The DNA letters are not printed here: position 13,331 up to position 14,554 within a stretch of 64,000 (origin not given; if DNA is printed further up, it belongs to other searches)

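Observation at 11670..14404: ThDP-dependent synthase fused in operon with a PanB-like hydroxymethyltransferase: unusual C-C bond-forming pair in a glycan locus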

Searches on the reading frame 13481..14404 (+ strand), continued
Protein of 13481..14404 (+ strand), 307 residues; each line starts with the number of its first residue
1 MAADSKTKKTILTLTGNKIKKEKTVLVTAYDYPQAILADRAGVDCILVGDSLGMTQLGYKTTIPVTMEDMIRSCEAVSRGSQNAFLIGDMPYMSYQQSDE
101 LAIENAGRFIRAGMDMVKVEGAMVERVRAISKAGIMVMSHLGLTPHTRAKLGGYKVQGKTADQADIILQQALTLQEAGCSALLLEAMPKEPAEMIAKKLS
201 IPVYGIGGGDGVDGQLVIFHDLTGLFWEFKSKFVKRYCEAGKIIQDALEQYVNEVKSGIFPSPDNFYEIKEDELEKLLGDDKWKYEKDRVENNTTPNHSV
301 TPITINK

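Call 52: get_annotated_region(hit=H10, flank=3000)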
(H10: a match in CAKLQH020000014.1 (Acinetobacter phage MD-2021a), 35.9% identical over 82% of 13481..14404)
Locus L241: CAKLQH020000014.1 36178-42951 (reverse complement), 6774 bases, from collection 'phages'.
description: Acinetobacter phage MD-2021a strain 5899STDY8049191 genome assembly, contig: ERS3583567SCcontig000014, whole genome shotgun sequence.
organism: Acinetobacter phage MD-2021a (NCBI taxid 2899278)
taxonomy: Viruses; Duplodnaviria; Heunggongvirae; Uroviricota; Caudoviricetes
host: -; source: not known; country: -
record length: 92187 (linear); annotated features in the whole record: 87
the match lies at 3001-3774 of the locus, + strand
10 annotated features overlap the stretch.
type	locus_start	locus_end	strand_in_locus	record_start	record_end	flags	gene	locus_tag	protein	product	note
CDS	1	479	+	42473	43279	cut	mazG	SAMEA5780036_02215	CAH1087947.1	nucleoside triphosphate pyrophosphohydrolase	-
CDS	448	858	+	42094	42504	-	-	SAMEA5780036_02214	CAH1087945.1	putative DNA uptake protein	-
CDS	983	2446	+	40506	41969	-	pcnB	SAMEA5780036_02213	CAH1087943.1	poly(A) polymerase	-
CDS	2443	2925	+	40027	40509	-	folK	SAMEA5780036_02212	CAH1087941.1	7, 8-dihydro-6-hydroxymethylpterin-pyrophosphokinase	-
CDS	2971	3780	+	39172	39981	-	panB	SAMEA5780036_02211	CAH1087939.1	3-methyl-2-oxobutanoate hydroxymethyltransferase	-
CDS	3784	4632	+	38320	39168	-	panC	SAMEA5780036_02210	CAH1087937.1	pantoate--beta-alanine ligase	-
CDS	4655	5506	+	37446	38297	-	yhbJ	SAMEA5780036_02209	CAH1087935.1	putative ATPase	-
CDS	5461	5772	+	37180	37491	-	ptsO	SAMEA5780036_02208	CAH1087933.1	phosphohistidinoprotein-hexose phosphotransferase component of N-regulated PTS system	-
CDS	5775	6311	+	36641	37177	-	yjgA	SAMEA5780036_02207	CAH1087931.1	putative alpha helix protein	-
CDS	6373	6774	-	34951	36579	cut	fadD_2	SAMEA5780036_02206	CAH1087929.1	long-chain-fatty-acid--CoA ligase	-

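Call 53: get_annotated_region(hit=H12, flank=5000)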
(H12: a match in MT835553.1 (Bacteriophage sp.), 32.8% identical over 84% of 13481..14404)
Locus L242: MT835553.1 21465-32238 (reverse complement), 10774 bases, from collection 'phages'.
description: UNVERIFIED: Bacteriophage sp. clone scaffold_159 genomic sequence.
organism: Bacteriophage sp. (NCBI taxid 38018)
taxonomy: Viruses
host: -; source: human fecal samples; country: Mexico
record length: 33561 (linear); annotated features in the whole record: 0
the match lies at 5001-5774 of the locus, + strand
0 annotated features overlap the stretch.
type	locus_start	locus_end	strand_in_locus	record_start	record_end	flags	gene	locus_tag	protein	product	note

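Call 80: search_dna_similar(query=window:13481-14404:+, collection=plasmids, mode=protein, max_rows=40, rows=spread)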
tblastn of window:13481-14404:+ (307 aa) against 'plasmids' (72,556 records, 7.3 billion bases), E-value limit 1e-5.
Records with a match: 631; places in all: 667; records where one place covers at least 80% of the query: 331.
Best place of each record, by identity: <60% 631.
By first word of the organism name: Rhizobium 255; Enterococcus 106; Sinorhizobium 86; Escherichia 21; Bradyrhizobium 19; Paracoccus 14; Klebsiella 10; Mesorhizobium 10; Ensifer 8; Acinetobacter 6; and 63 more.
By predicted mobility (MOB-suite, as given by PLSDB): non-mobilizable 304; conjugative 212; mobilizable 115.
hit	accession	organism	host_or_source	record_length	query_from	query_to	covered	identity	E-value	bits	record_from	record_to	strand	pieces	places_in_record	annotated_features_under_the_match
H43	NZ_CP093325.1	Bacillus sp. N5-665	whole organism,peat soil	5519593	6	279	89%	46.2%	1e-61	218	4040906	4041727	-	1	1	none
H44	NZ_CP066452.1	Enterococcus faecium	Homo sapiens,cell culture,rectal swab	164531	8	287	91%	44.2%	7e-68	236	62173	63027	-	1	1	panB: 3-methyl-2-oxobutanoate hydroxymethyltransferase | panC: pantoate--beta-alanine ligase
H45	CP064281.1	Enterococcus faecium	Homo sapiens,cell culture,clinical ...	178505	8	287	91%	44.2%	7e-68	236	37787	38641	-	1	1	none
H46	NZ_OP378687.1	Enterococcus faecium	-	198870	8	287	91%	44.2%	7e-68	236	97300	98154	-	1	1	panB: 3-methyl-2-oxobutanoate hydroxymethyltransferase | panC: pantoate--beta-alanine ligase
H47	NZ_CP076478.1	Enterococcus faecium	Homo sapiens,cell culture,blood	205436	8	287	91%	44.2%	7e-68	236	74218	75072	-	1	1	panB: 3-methyl-2-oxobutanoate hydroxymethyltransferase | panC: pantoate--beta-alanine ligase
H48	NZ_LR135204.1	Enterococcus faecium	-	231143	8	287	91%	44.2%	7e-68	236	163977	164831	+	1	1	panB: 3-methyl-2-oxobutanoate hydroxymethyltransferase | panC: pantoate--beta-alanine ligase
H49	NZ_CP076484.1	Enterococcus faecium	Homo sapiens,cell culture,blood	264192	8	287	91%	44.2%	7e-68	236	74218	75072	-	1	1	panB: 3-methyl-2-oxobutanoate hydroxymethyltransferase | panC: pantoate--beta-alanine ligase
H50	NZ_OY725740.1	Monoglobus pectinilyticus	-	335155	7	261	83%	44.0%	6e-55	199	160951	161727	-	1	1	panB: 3-methyl-2-oxobutanoate hydroxymethyltransferase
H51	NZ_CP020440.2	Paracoccus yeei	Homo sapiens,Urine suprapubic aspirate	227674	5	267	86%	41.5%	3e-44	167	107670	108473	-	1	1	panB: 3-methyl-2-oxobutanoate hydroxymethyltransferase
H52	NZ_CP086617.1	Escherichia coli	Homo sapiens,Chromosome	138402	10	268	84%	41.8%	9e-51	187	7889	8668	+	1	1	panB: 3-methyl-2-oxobutanoate hydroxymethyltransferase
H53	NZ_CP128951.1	Escherichia coli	-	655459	10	268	84%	41.4%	1e-49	184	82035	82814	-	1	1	panB: 3-methyl-2-oxobutanoate hydroxymethyltransferase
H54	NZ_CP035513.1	Haematobacter massiliensis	single cell,human skin swab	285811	14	267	83%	41.0%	4e-39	153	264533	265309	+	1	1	panB: 3-methyl-2-oxobutanoate hydroxymethyltransferase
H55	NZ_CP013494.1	Rhizobium sp. N6212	Phaseolus vulgaris,Whole ...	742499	1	268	87%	38.0%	7e-41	158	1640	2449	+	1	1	panB: 3-methyl-2-oxobutanoate hydroxymethyltransferase | panC: pantoate--beta-alanine ligase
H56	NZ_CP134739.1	Pantoea agglomerans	cell culture,Water from creek adjacent ...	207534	17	267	82%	40.2%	2e-49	183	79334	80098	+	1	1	panB: 3-methyl-2-oxobutanoate hydroxymethyltransferase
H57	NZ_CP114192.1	Aminobacter sp. NyZ550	-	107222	25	268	79%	40.9%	1e-41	160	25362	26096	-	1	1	panB: 3-methyl-2-oxobutanoate hydroxymethyltransferase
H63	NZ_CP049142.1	Pseudomonas nitroreducens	monoculture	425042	18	298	92%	33.7%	5e-46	173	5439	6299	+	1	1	panB: 3-methyl-2-oxobutanoate hydroxymethyltransferase | MaoC family dehydratase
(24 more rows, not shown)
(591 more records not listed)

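Call 81: get_annotated_region(hit=H43, flank=500)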
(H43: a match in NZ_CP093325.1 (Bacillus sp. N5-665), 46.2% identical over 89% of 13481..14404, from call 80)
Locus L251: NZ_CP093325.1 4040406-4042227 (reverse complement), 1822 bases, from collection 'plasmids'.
description: Bacillus sp. N5-665 strain N5/665 plasmid p1, complete sequence
organism: Bacillus sp. N5-665 (NCBI taxid 2925318)
taxonomy: Bacteria; Bacillota; Bacilli; Bacillales; Bacillaceae; Bacillus; Bacillus sp. N5-665
host: -; source: whole organism,peat soil; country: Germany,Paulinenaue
typing (MOB-suite, as given by PLSDB): non-mobilizable
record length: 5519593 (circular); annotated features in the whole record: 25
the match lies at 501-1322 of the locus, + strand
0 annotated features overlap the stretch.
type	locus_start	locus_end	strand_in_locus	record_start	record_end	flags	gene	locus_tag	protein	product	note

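Call 82: get_annotated_region(hit=H44, flank=500)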
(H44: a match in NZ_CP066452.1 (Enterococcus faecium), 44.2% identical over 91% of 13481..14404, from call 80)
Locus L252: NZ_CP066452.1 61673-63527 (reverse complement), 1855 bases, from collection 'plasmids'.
description: Enterococcus faecium strain Dallas 83 plasmid p83_164kb, complete sequence
organism: Enterococcus faecium (NCBI taxid 1352)
taxonomy: Bacteria; Bacillota; Bacilli; Lactobacillales; Enterococcaceae; Enterococcus; Enterococcus faecium
host: -; source: Homo sapiens,cell culture,rectal swab; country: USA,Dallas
typing (MOB-suite, as given by PLSDB): non-mobilizable; replicon rep_cluster_893
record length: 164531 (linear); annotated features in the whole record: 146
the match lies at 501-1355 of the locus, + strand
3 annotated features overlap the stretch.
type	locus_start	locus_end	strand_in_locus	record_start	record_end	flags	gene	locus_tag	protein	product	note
CDS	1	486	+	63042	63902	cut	-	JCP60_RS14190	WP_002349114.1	Rossmann-like and DUF2520 domain-containing protein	-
CDS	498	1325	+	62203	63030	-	panB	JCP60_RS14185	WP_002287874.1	3-methyl-2-oxobutanoate hydroxymethyltransferase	GO:0015940 - pantothenate biosynthetic process [Evidence IEA]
CDS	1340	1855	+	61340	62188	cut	panC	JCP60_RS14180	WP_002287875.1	pantoate--beta-alanine ligase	GO:0015940 - pantothenate biosynthetic process [Evidence IEA]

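Call 83: get_annotated_region(hit=H50, flank=500)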
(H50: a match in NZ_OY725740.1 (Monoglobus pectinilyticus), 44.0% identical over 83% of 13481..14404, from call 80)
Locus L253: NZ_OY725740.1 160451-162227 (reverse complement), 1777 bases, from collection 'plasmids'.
description: Monoglobus pectinilyticus strain Ruminococcaceae species TSDC17.2-1.2 plasmid 16, complete sequence
organism: Monoglobus pectinilyticus (NCBI taxid 1981510)
taxonomy: Bacteria; Bacillota; Clostridia; Monoglobales; Monoglobaceae; Monoglobus; Monoglobus pectinilyticus
host: -; source: -; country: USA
typing (MOB-suite, as given by PLSDB): non-mobilizable
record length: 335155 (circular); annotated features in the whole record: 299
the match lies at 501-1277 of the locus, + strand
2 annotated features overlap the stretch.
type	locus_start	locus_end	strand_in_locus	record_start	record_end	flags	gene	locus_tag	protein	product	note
CDS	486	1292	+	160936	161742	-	panB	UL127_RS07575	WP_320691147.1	3-methyl-2-oxobutanoate hydroxymethyltransferase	GO:0015940 - pantothenate biosynthetic process [Evidence IEA]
CDS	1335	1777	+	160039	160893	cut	panC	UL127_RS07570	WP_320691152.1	pantoate--beta-alanine ligase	GO:0015940 - pantothenate biosynthetic process [Evidence IEA]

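Call 84: get_annotated_region(hit=H51, flank=500)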
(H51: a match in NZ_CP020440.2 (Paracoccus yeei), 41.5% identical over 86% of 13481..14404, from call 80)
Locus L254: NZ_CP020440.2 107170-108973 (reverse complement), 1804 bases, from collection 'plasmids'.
description: Paracoccus yeei strain FDAARGOS_252 plasmid unnamed2, complete sequence
organism: Paracoccus yeei (NCBI taxid 147645)
taxonomy: Bacteria; Pseudomonadota; Alphaproteobacteria; Rhodobacterales; Paracoccaceae; Paracoccus; Paracoccus yeei
host: -; source: Homo sapiens,Urine suprapubic aspirate; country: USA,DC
typing (MOB-suite, as given by PLSDB): non-mobilizable; replicon rep_cluster_746
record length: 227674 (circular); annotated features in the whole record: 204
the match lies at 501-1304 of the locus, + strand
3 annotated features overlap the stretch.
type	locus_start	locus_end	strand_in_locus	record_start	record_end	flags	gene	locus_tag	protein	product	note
CDS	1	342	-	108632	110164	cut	-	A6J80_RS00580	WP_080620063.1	phospholipase D-like domain-containing protein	-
CDS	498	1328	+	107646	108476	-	panB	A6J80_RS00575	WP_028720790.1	3-methyl-2-oxobutanoate hydroxymethyltransferase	GO:0015940 - pantothenate biosynthetic process [Evidence IEA]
CDS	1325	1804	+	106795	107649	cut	panC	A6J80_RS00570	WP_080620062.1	pantoate--beta-alanine ligase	GO:0015940 - pantothenate biosynthetic process [Evidence IEA]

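Call 85: get_annotated_region(hit=H55, flank=500)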
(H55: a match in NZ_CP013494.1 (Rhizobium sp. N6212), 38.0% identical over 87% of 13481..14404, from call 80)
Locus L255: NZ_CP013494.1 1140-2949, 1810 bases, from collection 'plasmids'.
description: Rhizobium sp. N6212 plasmid pRspN6212d, complete sequence
organism: Rhizobium sp. N6212 (NCBI taxid 1703965)
taxonomy: Bacteria; Pseudomonadota; Alphaproteobacteria; Hyphomicrobiales; Rhizobiaceae; Rhizobium; Rhizobium sp. N6212
host: -; source: Phaseolus vulgaris,Whole organism,Legume-root nodule,legume-root nodule; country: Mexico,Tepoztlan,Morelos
typing (MOB-suite, as given by PLSDB): conjugative; relaxase MOBQ; mating-pair formation MPF_T
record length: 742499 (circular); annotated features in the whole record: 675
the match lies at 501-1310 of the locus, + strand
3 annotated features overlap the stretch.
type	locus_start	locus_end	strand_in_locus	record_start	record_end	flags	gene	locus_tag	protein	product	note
CDS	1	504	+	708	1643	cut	panC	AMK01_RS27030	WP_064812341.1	pantoate--beta-alanine ligase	GO:0015940 - pantothenate biosynthetic process [Evidence IEA]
CDS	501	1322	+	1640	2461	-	panB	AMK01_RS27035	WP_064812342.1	3-methyl-2-oxobutanoate hydroxymethyltransferase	GO:0015940 - pantothenate biosynthetic process [Evidence IEA]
CDS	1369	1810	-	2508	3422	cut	-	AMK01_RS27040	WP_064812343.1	hydrogen peroxide-inducible genes activator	-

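Call 86: get_annotated_region(hit=H63, flank=6000)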
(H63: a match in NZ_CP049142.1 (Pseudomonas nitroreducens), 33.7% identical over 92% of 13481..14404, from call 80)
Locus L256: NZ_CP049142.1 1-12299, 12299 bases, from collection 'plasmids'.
description: Pseudomonas nitroreducens strain HBP1 plasmid pPniHBP1_1, complete sequence
organism: Pseudomonas nitroreducens (NCBI taxid 46680)
taxonomy: Bacteria; Pseudomonadota; Gammaproteobacteria; Pseudomonadales; Pseudomonadaceae; Pseudomonas; Pseudomonas nitroreducens
host: -; source: monoculture; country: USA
typing (MOB-suite, as given by PLSDB): conjugative; relaxase MOBP; mating-pair formation MPF_I
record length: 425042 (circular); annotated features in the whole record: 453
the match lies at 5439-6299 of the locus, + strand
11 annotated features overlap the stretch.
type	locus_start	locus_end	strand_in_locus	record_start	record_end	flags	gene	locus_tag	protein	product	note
CDS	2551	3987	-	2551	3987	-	-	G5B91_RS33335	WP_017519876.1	IS1182 family transposase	-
CDS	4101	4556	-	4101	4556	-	-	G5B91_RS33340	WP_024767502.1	Lrp/AsnC family transcriptional regulator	-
CDS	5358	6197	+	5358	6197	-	panB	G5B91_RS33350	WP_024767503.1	3-methyl-2-oxobutanoate hydroxymethyltransferase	GO:0015940 - pantothenate biosynthetic process [Evidence IEA]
CDS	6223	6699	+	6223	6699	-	-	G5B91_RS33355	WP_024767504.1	MaoC family dehydratase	-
CDS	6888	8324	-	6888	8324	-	-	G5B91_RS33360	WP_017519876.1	IS1182 family transposase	-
CDS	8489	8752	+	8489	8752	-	-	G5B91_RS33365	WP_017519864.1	hypothetical protein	-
CDS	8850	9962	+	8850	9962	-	-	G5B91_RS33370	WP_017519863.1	tetratricopeptide repeat protein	-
CDS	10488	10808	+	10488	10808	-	-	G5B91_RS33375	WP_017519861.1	hypothetical protein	-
CDS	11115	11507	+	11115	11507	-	-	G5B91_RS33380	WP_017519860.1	response regulator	GO:0000160 - phosphorelay signal transduction system [Evidence IEA]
CDS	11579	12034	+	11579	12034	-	-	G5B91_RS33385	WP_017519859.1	hypothetical protein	-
CDS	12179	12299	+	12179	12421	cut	-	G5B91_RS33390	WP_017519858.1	hypothetical protein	-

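Call 95: predict_structure(alignment_id=A2)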
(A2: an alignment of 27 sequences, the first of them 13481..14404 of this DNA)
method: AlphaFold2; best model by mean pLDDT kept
length: 307 residues; sequences in the alignment: 27
mean_pLDDT: 77.1   pTM: 0.80
mean pLDDT of the five models: 77.1, 76.2, 74.7, 73.8, 70.5
residues with pLDDT >= 90: 131; 70-90: 87; 50-70: 29; < 50: 60
segments of 3 or more residues with pLDDT < 50: 1-5, 52-63, 145-153, 226-231, 281-307
pLDDT, mean of each block of 10 residues (from residue 1): 63 95 92 89 88 43 68 93 94 88 97 95 92 97 55 62 86 97 89 94 88 86 53 53 78 89 76 72 38 34 30
secondary structure, 60 per line:
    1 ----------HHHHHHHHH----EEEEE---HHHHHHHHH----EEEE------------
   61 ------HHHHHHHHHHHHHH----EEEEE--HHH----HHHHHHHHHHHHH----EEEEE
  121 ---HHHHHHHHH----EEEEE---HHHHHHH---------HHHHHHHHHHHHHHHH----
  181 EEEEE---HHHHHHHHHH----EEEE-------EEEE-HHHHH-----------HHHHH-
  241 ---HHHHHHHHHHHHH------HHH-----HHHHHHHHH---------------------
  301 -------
elements in order: H11-19 E24-28 H32-40 E45-48 H67-80 E85-89 H99-111 E116-120 H124-132 E137-141 H145-151 H161-176 E181-185 H189-198 E203-206 E214-217 H219-223 H235-239 H244-256 H271-279

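Call 97: fold_search(model_id=the predicted structure, library=pdb)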
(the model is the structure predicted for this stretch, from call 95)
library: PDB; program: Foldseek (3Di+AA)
matches with E <= 10: 1934; with E <= 0.001: 1029
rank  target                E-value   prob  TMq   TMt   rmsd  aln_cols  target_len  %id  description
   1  1o68_B                8.1e-30  1.00  0.80  0.93   2.1       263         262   39  Crystal structure of 3-methyl-2-oxobutanoate hydroxymethyltransferase (released 2003-11-11)
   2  1m3u_A                1.0e-28  1.00  0.78  0.90   2.3       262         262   42  Crystal Structure of Ketopantoate Hydroxymethyltransferase complexed the Product Ketopantoate (released 2003-07-22)
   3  3vav_B                4.6e-28  1.00  0.78  0.92   2.1       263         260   37  Crystal structure of 3-methyl-2-oxobutanoate hydroxymethyltransferase from Burkholderia thailandensis (released 2012-01-18)
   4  3vav_D                9.8e-28  1.00  0.78  0.92   2.1       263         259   36  Crystal structure of 3-methyl-2-oxobutanoate hydroxymethyltransferase from Burkholderia thailandensis (released 2012-01-18)
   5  3vav_H                1.5e-27  1.00  0.79  0.92   2.1       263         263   37  Crystal structure of 3-methyl-2-oxobutanoate hydroxymethyltransferase from Burkholderia thailandensis (released 2012-01-18)
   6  1o68_E                3.0e-27  1.00  0.76  0.93   2.1       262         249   37  Crystal structure of 3-methyl-2-oxobutanoate hydroxymethyltransferase (released 2003-11-11)
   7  3vav_A                3.0e-27  1.00  0.79  0.92   2.1       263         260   36  Crystal structure of 3-methyl-2-oxobutanoate hydroxymethyltransferase from Burkholderia thailandensis (released 2012-01-18)
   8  1o68_A                3.5e-27  1.00  0.75  0.92   2.1       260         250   37  Crystal structure of 3-methyl-2-oxobutanoate hydroxymethyltransferase (released 2003-11-11)
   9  1o66_C                4.7e-27  1.00  0.75  0.93   2.1       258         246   37  Crystal structure of 3-methyl-2-oxobutanoate hydroxymethyltransferase (released 2003-11-11)
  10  1o66_A                5.3e-27  1.00  0.75  0.92   2.2       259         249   37  Crystal structure of 3-methyl-2-oxobutanoate hydroxymethyltransferase (released 2003-11-11)
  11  1o66_B                6.7e-27  1.00  0.76  0.93   2.1       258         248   37  Crystal structure of 3-methyl-2-oxobutanoate hydroxymethyltransferase (released 2003-11-11)
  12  3vav_F                1.9e-26  1.00  0.77  0.92   2.0       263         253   35  Crystal structure of 3-methyl-2-oxobutanoate hydroxymethyltransferase from Burkholderia thailandensis (released 2012-01-18)
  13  3vav_E                2.9e-26  1.00  0.76  0.92   2.2       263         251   35  Crystal structure of 3-methyl-2-oxobutanoate hydroxymethyltransferase from Burkholderia thailandensis (released 2012-01-18)
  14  1o66_E                3.5e-26  1.00  0.72  0.92   1.7       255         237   36  Crystal structure of 3-methyl-2-oxobutanoate hydroxymethyltransferase (released 2003-11-11)
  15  3ez4_F                3.5e-26  1.00  0.75  0.93   1.9       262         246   33  Crystal structure of 3-methyl-2-oxobutanoate hydroxymethyltransferase from Burkholderia pseudomallei (released 2008-11-04)
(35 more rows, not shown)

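Call 104: search_protein_representatives(protein=window:13481-14404:+)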
Query: 307 residues. Proteins with E-value up to 0.001 (for the whole library): 11614; up to 1e-10: 5876; up to 1e-30: 1165. The best 150 are listed.
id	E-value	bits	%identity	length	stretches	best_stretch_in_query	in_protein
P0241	1.5e-110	385.7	62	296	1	1-292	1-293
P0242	5.5e-83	295.3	90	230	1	160-305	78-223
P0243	6.1e-77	275.5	51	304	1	3-276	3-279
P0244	3.5e-74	266.4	51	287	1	6-280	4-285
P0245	1.9e-73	264.0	51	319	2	4-238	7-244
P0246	2.2e-73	263.8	47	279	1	6-277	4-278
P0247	4.1e-73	262.9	47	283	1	8-277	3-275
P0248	9.8e-73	261.6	48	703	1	7-284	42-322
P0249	1.3e-72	261.3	46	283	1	8-286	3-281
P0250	4.6e-72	259.4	50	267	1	6-264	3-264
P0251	9.1e-72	258.5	45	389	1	8-294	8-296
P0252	1.6e-71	257.7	49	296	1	17-275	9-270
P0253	8.2e-71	255.3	46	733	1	18-288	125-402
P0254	1.8e-70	254.2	44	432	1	6-281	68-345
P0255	2.1e-70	254.0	46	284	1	8-277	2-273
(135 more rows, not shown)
